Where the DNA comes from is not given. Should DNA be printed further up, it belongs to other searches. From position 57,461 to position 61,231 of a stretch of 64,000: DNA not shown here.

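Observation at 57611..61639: Single-polypeptide FAAL / carrier / alpha-oxoamine synthase with a dedicated thioesterase: a candidate long-chain amino-ketone (sphingoid-base-like) lipid pathway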

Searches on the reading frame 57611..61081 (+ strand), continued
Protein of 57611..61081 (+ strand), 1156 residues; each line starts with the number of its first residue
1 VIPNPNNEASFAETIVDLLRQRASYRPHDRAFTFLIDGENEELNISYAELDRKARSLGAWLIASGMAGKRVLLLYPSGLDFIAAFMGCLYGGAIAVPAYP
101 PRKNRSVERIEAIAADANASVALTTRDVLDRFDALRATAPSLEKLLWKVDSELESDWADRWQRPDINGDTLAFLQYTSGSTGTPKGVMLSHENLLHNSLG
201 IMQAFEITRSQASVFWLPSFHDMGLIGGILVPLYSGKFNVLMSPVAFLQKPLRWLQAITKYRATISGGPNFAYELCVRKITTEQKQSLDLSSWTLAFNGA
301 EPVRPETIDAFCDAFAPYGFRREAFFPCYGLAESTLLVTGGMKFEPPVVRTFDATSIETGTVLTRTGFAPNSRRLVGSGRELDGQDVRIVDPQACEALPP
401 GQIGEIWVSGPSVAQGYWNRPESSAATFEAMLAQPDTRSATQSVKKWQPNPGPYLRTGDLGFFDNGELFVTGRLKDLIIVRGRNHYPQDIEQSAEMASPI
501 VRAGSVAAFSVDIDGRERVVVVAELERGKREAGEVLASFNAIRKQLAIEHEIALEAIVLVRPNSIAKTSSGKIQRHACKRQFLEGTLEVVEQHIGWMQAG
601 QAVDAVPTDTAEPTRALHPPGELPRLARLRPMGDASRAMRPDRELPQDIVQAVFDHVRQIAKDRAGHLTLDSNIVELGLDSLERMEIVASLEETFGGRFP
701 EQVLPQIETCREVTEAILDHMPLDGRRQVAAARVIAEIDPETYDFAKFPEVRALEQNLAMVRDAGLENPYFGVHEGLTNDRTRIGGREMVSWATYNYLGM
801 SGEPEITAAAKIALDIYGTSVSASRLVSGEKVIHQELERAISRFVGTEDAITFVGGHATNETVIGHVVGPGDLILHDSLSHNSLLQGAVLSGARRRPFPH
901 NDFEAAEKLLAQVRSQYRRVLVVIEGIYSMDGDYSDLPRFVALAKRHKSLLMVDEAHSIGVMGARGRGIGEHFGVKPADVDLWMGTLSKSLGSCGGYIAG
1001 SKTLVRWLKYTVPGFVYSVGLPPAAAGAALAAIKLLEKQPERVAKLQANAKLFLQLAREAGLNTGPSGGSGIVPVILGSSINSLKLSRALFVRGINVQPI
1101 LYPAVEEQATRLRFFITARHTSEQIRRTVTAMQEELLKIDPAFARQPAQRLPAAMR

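Call 89: search_protein_families(library=pfam, proteins=[L022:14198-15379:+, L022:15622-17409:+, L022:7028-8905:-, L022:3869-6091:+, L022:6114-6902:+, L032:16235-18262:+, L032:18368-19597:+, L032:7780-9663:+, L072:6635-7567:-, L020:16542-23366:-], max_evalue=0.001)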
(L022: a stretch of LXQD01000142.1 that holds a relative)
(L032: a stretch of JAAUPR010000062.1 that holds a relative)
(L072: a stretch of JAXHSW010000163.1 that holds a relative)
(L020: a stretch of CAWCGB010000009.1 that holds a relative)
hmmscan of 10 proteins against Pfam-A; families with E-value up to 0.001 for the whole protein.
L022:14198-15379:+ (393 aa): 1 family
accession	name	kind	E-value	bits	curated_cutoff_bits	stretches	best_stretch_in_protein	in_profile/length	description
PF06772.16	LtrA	-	6.9e-100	335.2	31.9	1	21-372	1-352/356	Bacterial low temperature requirement A protein (LtrA)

L022:15622-17409:+ (595 aa): 15 families
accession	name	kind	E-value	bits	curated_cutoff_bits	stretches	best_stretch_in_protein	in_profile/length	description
PF00005.33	ABC_tran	-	8.7e-69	230.9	25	2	361-513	2-136/137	ABC transporter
PF08352.17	oligo_HPY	-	3.1e-13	50.4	27.1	1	565-592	1-28/65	Oligopeptide/dipeptide transporter, C-terminal region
PF13304.12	AAA_21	-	2.3e-12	48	27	1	151-219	233-303/304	AAA domain, putative AbiEii toxin, Type IV TA system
PF13401.12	AAA_22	-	2.2e-07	31.7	27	0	42-112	10-33/130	AAA domain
PF13555.12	AAA_29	-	1e-06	28.8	27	0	30-66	15-51/61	P-loop containing region of AAA domain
PF13191.12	AAA_16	-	2.7e-06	28.4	32.6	0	371-397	25-51/167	AAA ATPase domain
PF07728.20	AAA_5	-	5.9e-06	26.8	22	0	375-408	4-33/139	AAA domain (dynein-related subfamily)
PF03193.22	RsgA_GTPase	-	2.6e-05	24.5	30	0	361-392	98-128/174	RsgA GTPase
PF01078.27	Mg_chelatase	-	4.5e-05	23.4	20.3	0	373-441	25-92/207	Magnesium chelatase, subunit ChlI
PF00485.24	PRK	-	4.8e-05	23.7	22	0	372-403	1-33/196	Phosphoribulokinase / Uridine kinase family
PF00931.28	NB-ARC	-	7.6e-05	22.5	23.5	0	371-392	19-40/248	NB-ARC domain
PF00006.31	ATP-synt_ab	-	8.1e-05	22.8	29.5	0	29-55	6-32/213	ATP synthase alpha/beta family, nucleotide-binding domain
PF00004.35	AAA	-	0.00021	22.2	21.2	0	375-428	3-51/131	ATPase family associated with various cellular activities (AAA)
PF00910.28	RNA_helicase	-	0.00087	20.2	21.5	0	375-394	3-22/105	RNA helicase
PF13671.12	AAA_33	-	0.00091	20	27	0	375-408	4-32/143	AAA domain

L022:7028-8905:- (625 aa): 6 families
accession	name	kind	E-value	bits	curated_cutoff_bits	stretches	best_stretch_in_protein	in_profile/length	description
PF00664.28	ABC_membrane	-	2.3e-40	139.4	28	1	60-340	4-274/274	ABC transporter transmembrane region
PF00005.33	ABC_tran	-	2.2e-35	122.7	25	1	403-551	2-137/137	ABC transporter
PF02463.25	SMC_N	-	2.2e-07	31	40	1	440-593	108-211/220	RecF/RecN/SMC N terminal domain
PF13401.12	AAA_22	-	0.00021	22.1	27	0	414-462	7-54/130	AAA domain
PF01935.23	DUF87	-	0.00054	20.6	23.2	1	414-434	25-45/220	Helicase HerA, central domain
PF09818.15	ABC_ATPase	-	0.0006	19.4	23.2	0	486-553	125-188/283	P-loop domain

L022:3869-6091:+ (740 aa): 2 families
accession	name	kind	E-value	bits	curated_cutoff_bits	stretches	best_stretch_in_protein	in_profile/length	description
PF00384.28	Molybdopterin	-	5e-37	128.2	24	1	116-558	1-352/353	Molybdopterin oxidoreductase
PF01568.27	Molydop_binding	-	2.5e-10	40.8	26.8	1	638-732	3-107/110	Molydopterin dinucleotide binding domain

L022:6114-6902:+ (262 aa): 1 family
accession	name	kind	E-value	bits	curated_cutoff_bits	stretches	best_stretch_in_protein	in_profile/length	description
PF03747.19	ADP_ribosyl_GH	-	1.7e-39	136.6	26.2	1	1-231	3-280/287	ADP-ribosylglycohydrolase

L032:16235-18262:+ (675 aa): 3 families
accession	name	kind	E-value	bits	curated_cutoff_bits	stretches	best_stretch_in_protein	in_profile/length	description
PF01565.28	FAD_binding_4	-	1.8e-14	54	26.4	1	331-460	6-137/139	FAD binding domain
PF01370.27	Epimerase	-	1.2e-06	28.5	20.9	1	28-131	1-115/240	NAD dependent epimerase/dehydratase family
PF08659.16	KR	-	9.6e-05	22.8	22.6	1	27-64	2-38/180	KR domain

L032:18368-19597:+ (409 aa): 5 families
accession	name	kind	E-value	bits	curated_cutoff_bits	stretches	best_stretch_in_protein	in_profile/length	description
PF00534.26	Glycos_transf_1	-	1.7e-26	93.2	26.4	1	226-379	15-169/172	Glycosyl transferases group 1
PF13692.12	Glyco_trans_1_4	-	2e-19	70.7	27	1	228-368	3-142/142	Glycosyl transferases group 1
PF13439.12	Glyco_transf_4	-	9.1e-08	32.8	28.5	1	15-201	2-166/170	Glycosyltransferase Family 4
PF20706.3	GT4-conflict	-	0.00014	21.5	26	1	223-332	194-311/385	Family 4 Glycosyltransferase in conflict systems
PF13579.12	Glyco_trans_4_4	-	0.00036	21.3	29.7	1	78-192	52-151/158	Glycosyl transferase 4-like domain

L032:7780-9663:+ (627 aa): 3 families
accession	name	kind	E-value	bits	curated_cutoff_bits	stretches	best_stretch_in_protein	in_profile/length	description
PF01380.27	SIS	-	4e-43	146.8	25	2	303-434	6-130/131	SIS domain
PF13522.11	GATase_6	-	1.3e-19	71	27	1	69-202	9-129/130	Glutamine amidotransferase domain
PF13537.11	GATase_7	-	1.4e-16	61.1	25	1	86-208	9-122/123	Glutamine amidotransferase domain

L072:6635-7567:- (310 aa): 2 families
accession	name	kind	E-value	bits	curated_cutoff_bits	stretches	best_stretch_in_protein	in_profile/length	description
PF00685.33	Sulfotransfer_1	-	1.8e-28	100.1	22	1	11-265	3-246/255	Sulfotransferase domain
PF13469.12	Sulfotransfer_3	-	3.4e-07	31.2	27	1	15-218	5-215/216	Sulfotransferase family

L020:16542-23366:- (2274 aa): 11 families
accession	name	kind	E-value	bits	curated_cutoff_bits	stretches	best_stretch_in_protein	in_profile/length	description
PF00109.32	ketoacyl-synt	-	7.5e-48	163.8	20.8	1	288-576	2-252/252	Beta-ketoacyl synthase, N-terminal domain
PF00698.26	Acyl_transf_1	-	2.6e-45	155.7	32.7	1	870-1156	3-284/319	Acyl transferase domain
PF08659.16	KR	-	1e-35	123.7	22.6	1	1689-1875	3-167/180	KR domain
PF02801.28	Ketoacyl-synt_C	-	6.8e-26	91.1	20.8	1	584-695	1-118/119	Beta-ketoacyl synthase, C-terminal domain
PF00106.31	adh_short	-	1.2e-14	54.7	26.6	1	1742-1889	30-183/195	short chain dehydrogenase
PF13561.12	adh_short_C2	-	4.2e-14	53.1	27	1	1743-1894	26-182/236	Enoyl-(Acyl carrier protein) reductase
PF14765.12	PS-DH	-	4.5e-12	46.3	23.7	1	2179-2272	62-159/166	Polyketide synthase dehydratase N-terminal domain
PF03060.21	NMO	-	2.9e-11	43.8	28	1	33-175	151-285/331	Nitronate monooxygenase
PF00550.31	PP-binding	-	2.9e-06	27.9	20.8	1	1353-1419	2-67/67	Phosphopantetheine attachment site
PF01370.27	Epimerase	-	5e-05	23.3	20.9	1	1759-1901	43-184/240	NAD dependent epimerase/dehydratase family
PF16197.11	KAsynt_C_assoc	-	0.00048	20.9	33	0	698-751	1-50/111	Ketoacyl-synthetase C-terminal extension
